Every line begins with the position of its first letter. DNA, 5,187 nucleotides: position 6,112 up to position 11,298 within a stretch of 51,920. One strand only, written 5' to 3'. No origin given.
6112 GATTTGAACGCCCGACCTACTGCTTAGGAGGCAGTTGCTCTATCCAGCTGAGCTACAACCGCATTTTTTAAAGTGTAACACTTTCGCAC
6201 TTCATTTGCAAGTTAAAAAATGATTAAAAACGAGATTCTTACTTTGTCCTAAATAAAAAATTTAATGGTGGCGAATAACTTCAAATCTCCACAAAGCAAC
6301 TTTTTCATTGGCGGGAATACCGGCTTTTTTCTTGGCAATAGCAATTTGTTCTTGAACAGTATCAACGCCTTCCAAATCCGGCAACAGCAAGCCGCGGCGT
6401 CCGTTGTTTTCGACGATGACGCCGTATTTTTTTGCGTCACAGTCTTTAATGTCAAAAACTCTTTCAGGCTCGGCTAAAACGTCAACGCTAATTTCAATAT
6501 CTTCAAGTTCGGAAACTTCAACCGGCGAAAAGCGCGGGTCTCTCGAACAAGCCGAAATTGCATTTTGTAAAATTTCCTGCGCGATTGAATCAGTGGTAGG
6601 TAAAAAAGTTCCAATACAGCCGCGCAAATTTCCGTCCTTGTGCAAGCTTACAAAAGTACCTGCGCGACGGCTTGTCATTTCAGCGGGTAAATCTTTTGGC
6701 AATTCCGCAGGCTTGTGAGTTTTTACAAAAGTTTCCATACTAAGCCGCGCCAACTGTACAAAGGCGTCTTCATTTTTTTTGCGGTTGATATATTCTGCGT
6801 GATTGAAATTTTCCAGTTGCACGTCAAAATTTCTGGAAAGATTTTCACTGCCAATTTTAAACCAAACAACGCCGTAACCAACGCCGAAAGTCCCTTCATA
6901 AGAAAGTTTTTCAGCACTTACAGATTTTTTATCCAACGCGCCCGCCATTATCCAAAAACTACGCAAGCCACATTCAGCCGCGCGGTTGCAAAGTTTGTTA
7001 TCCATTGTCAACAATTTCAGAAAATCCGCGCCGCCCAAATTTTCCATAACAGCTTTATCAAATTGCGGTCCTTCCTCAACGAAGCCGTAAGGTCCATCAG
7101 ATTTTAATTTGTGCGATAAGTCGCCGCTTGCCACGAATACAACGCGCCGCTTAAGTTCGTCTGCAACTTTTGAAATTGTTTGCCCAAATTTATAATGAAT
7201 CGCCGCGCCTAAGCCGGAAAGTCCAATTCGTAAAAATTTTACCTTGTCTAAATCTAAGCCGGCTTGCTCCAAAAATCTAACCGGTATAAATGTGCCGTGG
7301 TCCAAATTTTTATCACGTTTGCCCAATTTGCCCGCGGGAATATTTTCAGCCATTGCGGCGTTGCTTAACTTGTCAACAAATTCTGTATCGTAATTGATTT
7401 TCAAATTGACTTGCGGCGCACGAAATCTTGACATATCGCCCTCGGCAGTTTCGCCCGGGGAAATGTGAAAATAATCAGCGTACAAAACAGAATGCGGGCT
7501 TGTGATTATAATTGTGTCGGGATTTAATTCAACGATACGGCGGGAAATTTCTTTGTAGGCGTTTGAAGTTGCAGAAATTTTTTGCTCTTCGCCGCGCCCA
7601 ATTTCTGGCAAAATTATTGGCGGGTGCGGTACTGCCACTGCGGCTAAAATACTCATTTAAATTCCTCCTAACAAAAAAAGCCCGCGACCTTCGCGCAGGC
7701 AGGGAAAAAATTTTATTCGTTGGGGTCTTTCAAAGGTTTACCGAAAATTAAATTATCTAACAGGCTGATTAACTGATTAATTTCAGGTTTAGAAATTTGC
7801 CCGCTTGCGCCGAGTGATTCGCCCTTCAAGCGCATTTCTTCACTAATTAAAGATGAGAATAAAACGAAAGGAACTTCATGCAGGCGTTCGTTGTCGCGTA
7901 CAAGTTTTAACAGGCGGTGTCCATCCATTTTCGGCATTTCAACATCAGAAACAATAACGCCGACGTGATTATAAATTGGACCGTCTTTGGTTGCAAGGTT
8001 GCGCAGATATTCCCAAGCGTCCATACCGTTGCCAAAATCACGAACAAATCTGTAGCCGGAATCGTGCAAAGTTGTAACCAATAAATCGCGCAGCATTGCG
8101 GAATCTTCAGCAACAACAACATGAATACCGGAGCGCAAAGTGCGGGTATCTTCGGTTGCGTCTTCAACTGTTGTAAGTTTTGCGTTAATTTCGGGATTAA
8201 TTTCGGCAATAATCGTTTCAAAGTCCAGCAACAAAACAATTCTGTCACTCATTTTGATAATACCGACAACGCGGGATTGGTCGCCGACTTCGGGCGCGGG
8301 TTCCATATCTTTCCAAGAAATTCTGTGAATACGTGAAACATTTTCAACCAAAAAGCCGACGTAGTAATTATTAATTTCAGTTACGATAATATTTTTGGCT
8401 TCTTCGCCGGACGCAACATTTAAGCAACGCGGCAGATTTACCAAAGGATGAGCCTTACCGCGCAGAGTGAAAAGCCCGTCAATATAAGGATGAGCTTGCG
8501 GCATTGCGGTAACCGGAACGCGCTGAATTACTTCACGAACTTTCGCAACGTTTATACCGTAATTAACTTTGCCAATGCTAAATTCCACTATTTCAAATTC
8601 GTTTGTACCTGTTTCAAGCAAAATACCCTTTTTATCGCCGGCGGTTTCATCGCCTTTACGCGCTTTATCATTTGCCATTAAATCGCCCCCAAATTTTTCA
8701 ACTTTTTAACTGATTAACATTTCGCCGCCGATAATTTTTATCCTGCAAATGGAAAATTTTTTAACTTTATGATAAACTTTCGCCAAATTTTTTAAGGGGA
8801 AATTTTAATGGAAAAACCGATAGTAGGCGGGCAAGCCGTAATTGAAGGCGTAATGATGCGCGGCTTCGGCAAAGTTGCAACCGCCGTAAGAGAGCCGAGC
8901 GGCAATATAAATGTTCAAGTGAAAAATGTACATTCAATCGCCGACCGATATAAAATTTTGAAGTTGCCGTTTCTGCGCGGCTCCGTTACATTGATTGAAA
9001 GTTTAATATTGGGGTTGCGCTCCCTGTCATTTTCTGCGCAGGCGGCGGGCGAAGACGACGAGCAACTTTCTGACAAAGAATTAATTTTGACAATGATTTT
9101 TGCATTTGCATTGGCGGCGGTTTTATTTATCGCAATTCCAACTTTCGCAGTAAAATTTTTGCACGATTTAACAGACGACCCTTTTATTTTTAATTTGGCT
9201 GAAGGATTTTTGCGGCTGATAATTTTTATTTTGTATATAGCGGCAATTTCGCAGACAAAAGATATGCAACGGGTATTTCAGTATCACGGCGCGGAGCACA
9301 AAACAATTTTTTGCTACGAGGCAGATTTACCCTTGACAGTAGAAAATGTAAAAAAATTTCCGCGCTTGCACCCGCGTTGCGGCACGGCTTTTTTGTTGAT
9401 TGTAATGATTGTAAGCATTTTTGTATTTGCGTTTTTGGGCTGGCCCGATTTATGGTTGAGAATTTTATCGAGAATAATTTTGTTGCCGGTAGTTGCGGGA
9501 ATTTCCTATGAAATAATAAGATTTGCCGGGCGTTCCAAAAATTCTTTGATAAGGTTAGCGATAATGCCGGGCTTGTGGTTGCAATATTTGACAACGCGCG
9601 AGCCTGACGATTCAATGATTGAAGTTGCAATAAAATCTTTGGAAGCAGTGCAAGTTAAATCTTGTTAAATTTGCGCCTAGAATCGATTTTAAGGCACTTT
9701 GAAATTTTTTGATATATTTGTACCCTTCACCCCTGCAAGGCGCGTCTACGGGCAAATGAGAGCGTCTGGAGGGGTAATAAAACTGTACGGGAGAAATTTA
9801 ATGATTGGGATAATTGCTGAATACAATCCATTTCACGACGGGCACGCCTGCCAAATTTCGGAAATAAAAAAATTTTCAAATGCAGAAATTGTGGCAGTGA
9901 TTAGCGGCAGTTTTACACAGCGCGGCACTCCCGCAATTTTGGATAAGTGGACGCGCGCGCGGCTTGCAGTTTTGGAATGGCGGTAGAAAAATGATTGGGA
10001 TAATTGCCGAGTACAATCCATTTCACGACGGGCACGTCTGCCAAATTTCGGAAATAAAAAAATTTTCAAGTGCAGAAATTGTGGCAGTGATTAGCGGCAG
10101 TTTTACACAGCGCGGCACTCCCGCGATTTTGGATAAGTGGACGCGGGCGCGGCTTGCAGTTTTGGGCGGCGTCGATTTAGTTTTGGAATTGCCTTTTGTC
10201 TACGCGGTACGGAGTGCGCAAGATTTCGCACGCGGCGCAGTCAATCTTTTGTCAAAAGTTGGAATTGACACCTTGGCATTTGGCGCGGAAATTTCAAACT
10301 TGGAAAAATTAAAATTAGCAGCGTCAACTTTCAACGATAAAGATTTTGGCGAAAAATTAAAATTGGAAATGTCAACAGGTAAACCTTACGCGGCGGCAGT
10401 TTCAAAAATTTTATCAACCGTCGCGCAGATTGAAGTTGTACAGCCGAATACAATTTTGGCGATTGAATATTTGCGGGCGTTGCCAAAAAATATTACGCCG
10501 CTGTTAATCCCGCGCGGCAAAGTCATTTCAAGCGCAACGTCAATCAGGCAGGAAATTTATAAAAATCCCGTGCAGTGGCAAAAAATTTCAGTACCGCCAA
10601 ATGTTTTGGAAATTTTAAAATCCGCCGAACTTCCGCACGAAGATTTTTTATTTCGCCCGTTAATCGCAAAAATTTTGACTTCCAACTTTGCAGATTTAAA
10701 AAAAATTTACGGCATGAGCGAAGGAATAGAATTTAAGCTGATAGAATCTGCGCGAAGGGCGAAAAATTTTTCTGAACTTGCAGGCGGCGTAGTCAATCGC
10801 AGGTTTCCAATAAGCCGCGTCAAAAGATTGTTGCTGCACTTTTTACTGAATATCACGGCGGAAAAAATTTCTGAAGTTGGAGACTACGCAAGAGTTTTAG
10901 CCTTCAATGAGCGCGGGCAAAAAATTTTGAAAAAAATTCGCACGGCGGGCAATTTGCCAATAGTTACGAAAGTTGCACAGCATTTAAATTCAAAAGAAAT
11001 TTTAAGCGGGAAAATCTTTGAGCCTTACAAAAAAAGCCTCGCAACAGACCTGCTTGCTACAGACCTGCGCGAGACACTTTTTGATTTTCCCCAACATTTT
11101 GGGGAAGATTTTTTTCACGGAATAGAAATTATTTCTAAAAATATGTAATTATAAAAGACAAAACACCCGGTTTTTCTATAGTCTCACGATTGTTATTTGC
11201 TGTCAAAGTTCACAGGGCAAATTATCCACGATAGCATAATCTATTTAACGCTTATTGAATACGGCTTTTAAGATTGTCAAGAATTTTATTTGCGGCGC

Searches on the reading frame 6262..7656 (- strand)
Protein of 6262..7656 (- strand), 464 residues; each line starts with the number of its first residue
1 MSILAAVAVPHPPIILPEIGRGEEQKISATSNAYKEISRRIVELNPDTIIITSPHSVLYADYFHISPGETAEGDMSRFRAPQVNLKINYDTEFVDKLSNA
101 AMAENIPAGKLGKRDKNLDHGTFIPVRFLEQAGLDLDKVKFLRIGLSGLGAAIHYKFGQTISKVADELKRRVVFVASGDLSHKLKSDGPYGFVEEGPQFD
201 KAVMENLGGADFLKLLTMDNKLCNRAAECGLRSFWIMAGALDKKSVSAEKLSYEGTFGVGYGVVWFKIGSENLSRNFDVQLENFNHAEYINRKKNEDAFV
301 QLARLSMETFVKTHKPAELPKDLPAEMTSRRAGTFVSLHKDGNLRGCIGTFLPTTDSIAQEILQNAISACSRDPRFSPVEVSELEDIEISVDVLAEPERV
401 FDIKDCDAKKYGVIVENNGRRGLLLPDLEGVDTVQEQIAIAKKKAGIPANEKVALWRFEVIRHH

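Call 51: search_protein_families(library=pfam, proteins=[window:6262-7656:-], max_evalue=0.00001)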
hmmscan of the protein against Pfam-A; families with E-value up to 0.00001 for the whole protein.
window:6262-7656:- (464 aa): 2 families
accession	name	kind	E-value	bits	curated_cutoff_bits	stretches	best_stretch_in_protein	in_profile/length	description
PF02900.23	LigB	-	9.1e-45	153.3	26.3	1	7-263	3-268/269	Catalytic LigB subunit of aromatic ring-opening dioxygenase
PF01871.22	AMMECR1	-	3e-43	147.7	25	1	300-461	1-166/168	AMMECR1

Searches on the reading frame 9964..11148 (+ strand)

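Call 51: search_protein_families(library=pfam, proteins=[window:9964-11148:+], max_evalue=0.00001)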
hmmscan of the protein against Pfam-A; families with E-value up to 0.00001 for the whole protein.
window:9964-11148:+ (394 aa): 1 family
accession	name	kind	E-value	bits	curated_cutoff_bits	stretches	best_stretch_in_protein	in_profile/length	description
PF05636.17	HIGH_NTase1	-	1.4e-101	341.2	27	1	9-372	2-389/402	HIGH Nucleotidyl Transferase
